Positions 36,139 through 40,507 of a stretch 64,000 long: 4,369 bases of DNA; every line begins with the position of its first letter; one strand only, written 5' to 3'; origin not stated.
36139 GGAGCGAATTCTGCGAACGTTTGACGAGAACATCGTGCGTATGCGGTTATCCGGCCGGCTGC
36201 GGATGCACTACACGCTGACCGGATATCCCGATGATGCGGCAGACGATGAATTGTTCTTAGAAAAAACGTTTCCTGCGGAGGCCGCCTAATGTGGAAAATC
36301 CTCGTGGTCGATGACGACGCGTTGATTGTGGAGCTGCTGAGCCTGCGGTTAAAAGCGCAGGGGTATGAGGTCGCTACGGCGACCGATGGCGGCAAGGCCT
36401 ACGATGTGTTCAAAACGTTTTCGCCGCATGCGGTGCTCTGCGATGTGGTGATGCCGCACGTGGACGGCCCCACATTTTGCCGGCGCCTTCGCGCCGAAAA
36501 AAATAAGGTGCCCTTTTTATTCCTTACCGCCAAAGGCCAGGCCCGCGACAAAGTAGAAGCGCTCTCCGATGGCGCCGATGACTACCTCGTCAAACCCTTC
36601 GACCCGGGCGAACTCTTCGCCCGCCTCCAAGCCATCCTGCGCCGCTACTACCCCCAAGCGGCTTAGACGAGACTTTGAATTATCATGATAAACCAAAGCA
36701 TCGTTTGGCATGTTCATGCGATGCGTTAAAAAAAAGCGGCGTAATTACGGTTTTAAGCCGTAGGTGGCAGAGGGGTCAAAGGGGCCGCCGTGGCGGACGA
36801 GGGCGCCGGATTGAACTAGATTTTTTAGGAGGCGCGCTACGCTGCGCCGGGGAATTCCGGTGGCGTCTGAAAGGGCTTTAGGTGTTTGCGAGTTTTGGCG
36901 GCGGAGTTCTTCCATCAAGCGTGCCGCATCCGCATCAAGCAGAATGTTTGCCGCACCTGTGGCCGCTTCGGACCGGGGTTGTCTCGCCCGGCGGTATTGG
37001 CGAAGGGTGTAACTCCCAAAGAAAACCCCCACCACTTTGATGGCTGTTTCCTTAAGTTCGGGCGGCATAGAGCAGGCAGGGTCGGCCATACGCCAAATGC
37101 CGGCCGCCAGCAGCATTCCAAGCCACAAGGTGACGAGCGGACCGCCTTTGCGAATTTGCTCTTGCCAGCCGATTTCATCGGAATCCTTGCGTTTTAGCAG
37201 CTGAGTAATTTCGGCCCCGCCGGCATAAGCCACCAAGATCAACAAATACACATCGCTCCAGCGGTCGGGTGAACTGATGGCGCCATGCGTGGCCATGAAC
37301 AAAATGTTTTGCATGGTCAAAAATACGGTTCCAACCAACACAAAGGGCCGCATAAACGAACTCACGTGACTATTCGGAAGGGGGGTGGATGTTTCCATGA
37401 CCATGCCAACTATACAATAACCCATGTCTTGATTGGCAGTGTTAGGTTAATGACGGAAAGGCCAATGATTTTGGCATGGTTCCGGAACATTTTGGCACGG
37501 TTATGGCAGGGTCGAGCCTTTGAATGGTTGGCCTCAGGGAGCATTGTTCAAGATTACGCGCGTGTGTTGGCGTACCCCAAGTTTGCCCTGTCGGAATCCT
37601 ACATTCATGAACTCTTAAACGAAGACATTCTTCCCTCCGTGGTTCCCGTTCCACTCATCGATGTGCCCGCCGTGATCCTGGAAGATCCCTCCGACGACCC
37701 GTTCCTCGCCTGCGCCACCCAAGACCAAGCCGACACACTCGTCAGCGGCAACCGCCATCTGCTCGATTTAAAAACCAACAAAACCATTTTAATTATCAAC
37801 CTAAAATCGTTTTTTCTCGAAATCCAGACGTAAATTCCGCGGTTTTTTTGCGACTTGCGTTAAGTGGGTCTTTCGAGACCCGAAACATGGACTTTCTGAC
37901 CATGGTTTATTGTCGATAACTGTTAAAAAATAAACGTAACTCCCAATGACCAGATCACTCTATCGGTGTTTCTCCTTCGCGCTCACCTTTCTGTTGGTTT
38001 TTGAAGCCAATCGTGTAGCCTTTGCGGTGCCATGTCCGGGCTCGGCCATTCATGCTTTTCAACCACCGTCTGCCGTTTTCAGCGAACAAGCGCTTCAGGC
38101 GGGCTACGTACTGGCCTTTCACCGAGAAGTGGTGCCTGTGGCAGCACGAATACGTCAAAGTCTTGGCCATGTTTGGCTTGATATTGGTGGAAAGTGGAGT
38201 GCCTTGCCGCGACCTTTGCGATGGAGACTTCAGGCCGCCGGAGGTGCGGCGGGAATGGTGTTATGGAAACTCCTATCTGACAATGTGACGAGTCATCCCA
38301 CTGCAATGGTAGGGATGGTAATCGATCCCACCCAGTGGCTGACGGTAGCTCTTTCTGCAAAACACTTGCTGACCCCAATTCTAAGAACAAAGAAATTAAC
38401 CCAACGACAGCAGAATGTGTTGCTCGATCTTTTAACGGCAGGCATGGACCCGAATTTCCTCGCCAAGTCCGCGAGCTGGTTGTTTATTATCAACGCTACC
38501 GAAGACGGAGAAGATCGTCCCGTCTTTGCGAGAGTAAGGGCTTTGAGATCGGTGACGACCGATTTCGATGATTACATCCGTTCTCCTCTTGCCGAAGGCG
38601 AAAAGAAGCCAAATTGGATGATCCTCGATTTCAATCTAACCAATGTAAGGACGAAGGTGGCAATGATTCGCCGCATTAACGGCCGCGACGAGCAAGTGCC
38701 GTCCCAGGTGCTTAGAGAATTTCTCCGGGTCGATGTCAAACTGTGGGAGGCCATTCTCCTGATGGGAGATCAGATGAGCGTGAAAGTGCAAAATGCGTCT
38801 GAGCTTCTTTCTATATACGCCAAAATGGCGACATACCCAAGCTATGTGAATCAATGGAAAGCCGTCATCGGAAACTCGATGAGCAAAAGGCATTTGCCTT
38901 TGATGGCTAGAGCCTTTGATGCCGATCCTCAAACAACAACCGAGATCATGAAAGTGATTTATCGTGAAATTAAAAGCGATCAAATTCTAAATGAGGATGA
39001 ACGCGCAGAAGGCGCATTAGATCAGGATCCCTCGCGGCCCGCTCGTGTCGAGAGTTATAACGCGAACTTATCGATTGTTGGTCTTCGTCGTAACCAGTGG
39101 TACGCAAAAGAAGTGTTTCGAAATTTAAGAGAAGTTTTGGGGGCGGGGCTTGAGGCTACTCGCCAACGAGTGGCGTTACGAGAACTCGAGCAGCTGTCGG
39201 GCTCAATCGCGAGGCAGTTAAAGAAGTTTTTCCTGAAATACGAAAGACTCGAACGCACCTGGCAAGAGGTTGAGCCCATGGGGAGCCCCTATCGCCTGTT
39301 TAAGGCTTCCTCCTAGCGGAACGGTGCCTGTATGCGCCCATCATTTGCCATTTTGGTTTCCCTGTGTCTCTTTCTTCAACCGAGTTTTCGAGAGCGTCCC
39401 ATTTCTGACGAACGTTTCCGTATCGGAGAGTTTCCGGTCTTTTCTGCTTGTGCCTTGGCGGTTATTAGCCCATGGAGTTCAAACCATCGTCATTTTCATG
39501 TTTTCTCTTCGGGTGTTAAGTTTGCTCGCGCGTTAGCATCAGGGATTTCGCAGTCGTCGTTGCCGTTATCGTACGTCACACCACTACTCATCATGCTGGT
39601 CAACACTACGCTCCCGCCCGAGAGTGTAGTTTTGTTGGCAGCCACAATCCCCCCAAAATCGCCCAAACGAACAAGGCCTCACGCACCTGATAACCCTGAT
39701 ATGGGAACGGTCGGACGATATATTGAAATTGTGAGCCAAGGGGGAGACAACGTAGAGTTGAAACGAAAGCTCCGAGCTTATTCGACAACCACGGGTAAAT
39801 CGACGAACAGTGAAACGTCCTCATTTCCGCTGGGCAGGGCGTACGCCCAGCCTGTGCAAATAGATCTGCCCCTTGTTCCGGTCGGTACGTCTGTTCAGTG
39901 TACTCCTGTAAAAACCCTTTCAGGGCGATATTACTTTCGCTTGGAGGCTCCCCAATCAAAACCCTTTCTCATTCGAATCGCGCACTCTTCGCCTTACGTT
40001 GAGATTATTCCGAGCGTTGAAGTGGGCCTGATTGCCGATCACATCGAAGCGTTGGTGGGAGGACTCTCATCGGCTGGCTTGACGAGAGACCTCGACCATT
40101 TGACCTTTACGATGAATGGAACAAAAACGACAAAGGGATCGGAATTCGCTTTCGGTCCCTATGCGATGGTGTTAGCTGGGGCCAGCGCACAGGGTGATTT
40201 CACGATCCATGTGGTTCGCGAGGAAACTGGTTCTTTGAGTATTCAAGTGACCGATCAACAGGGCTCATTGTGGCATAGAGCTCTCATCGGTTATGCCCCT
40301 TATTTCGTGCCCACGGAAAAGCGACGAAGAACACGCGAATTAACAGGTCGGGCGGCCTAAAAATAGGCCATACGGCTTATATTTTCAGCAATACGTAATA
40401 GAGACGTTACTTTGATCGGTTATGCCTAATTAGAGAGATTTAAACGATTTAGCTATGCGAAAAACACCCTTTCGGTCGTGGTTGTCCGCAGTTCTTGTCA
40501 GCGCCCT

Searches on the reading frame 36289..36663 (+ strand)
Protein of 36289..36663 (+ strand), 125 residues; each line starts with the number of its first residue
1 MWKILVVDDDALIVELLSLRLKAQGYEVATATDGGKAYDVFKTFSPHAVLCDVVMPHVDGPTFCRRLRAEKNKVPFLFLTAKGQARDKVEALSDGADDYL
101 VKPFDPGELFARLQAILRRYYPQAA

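Call 6: search_protein_families(library=pfam, proteins=[window:36289-36663:+], max_evalue=0.001)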
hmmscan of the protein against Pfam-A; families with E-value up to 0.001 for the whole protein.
window:36289-36663:+ (125 aa): 1 family
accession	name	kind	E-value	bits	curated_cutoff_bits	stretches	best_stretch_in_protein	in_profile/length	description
PF00072.30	Response_reg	-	6.6e-31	107.2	30.2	1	4-113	1-110/111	Response regulator receiver domain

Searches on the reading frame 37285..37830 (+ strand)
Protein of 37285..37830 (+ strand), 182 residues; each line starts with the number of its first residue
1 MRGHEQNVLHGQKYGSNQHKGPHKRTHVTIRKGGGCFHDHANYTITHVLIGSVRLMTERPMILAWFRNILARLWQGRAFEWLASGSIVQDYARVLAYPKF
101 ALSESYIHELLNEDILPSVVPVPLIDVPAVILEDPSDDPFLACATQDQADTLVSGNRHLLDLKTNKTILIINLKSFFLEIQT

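Call 6: search_protein_families(library=pfam, proteins=[window:37285-37830:+], max_evalue=0.001)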
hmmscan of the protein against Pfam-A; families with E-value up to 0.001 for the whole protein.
window:37285-37830:+ (182 aa): 1 family
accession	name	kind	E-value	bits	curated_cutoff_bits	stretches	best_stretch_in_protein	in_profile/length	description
PF13470.12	PIN_3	-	3.3e-11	44.4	27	1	70-158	25-115/115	PIN domain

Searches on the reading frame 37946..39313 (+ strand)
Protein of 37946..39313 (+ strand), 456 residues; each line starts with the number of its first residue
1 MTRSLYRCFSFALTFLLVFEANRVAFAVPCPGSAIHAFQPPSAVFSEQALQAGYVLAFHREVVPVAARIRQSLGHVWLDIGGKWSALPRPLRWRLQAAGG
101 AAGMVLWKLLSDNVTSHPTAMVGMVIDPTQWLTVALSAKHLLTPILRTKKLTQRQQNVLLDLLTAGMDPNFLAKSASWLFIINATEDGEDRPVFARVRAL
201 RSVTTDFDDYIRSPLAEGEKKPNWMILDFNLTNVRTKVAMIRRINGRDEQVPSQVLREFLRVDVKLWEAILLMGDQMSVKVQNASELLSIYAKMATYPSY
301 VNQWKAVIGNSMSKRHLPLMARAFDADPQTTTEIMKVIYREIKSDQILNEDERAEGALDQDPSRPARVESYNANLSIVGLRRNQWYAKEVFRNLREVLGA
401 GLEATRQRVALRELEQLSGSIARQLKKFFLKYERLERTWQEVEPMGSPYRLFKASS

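Call 6: search_protein_families(library=pfam, proteins=[window:37946-39313:+], max_evalue=0.001)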
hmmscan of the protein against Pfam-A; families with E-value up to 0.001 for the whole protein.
window:37946-39313:+ (456 aa): 0 families

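Call 14: search_protein_families(library=ncbifam, proteins=[window:37946-39313:+], max_evalue=0.1)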
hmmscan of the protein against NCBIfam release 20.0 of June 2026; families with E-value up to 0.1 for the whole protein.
window:37946-39313:+ (456 aa): 0 families

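Call 98: search_protein_families(library=padloc, proteins=[window:37946-39313:+], max_evalue=0.01)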
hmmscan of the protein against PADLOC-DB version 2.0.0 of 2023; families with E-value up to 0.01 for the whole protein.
window:37946-39313:+ (456 aa): 0 families

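Call 99: search_protein_families(library=phrogs, proteins=[window:37946-39313:+], max_evalue=0.01)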
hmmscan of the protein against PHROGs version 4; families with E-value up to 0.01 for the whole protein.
window:37946-39313:+ (456 aa): 0 families

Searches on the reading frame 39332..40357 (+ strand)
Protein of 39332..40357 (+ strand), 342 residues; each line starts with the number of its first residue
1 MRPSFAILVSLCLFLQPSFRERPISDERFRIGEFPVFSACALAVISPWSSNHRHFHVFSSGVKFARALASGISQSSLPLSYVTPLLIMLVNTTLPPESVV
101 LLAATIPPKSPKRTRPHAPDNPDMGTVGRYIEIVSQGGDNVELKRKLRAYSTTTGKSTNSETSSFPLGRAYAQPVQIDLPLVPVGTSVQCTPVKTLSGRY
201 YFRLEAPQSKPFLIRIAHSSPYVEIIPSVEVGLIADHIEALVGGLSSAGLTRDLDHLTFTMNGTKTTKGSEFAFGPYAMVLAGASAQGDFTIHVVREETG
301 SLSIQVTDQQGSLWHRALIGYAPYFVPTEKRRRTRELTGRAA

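Call 6: search_protein_families(library=pfam, proteins=[window:39332-40357:+], max_evalue=0.001)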
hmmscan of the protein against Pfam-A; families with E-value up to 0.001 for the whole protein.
window:39332-40357:+ (342 aa): 0 families

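Call 14: search_protein_families(library=ncbifam, proteins=[window:39332-40357:+], max_evalue=0.1)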
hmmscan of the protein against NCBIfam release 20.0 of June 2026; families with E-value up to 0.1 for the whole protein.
window:39332-40357:+ (342 aa): 0 families

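Call 19: find_related_loci(query=window:39332-40357:+, collection=genome_contigs, flank=10000)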
Query window:39332-40357:+ (342 aa) in genome_contigs; peptide patterns used: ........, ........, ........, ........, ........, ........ (x = any residue, [..] = any of these).
51 stretches matched a pattern, but none encodes a relative of the query by tblastn (E <= 1e-3).

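Call 98: search_protein_families(library=padloc, proteins=[window:39332-40357:+], max_evalue=0.01)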
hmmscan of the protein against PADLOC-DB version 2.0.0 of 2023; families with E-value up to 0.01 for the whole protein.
window:39332-40357:+ (342 aa): 0 families

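Call 99: search_protein_families(library=phrogs, proteins=[window:39332-40357:+], max_evalue=0.01)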
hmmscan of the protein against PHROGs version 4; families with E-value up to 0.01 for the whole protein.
window:39332-40357:+ (342 aa): 0 families
